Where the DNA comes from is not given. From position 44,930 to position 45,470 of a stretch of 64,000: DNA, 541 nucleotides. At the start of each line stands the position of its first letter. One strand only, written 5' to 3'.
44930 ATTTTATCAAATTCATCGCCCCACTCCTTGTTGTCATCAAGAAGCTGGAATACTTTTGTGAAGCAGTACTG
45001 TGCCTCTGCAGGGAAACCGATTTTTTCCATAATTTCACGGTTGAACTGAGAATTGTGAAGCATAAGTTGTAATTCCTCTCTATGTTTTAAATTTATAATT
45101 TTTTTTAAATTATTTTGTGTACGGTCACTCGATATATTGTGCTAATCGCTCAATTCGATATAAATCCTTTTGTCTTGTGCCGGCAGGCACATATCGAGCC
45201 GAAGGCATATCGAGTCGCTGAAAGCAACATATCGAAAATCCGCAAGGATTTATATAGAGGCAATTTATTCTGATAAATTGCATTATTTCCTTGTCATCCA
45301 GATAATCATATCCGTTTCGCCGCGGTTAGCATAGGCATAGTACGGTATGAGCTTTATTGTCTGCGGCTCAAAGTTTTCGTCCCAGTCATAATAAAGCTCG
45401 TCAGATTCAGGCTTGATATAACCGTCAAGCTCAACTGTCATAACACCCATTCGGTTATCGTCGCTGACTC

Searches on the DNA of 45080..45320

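Call 15: search_rna_families(source=window, start=45080, end=45320, threshold=evalue, max_evalue=10, show_alignments=2)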
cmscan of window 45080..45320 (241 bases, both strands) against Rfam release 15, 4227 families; matches with E-value up to 10: 1.
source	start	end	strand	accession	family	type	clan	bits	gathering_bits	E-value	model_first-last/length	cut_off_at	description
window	45186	45260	-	RF01706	Gut-1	Gene; sRNA;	-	13.9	50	3.4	1-77/77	no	Gut-1 RNA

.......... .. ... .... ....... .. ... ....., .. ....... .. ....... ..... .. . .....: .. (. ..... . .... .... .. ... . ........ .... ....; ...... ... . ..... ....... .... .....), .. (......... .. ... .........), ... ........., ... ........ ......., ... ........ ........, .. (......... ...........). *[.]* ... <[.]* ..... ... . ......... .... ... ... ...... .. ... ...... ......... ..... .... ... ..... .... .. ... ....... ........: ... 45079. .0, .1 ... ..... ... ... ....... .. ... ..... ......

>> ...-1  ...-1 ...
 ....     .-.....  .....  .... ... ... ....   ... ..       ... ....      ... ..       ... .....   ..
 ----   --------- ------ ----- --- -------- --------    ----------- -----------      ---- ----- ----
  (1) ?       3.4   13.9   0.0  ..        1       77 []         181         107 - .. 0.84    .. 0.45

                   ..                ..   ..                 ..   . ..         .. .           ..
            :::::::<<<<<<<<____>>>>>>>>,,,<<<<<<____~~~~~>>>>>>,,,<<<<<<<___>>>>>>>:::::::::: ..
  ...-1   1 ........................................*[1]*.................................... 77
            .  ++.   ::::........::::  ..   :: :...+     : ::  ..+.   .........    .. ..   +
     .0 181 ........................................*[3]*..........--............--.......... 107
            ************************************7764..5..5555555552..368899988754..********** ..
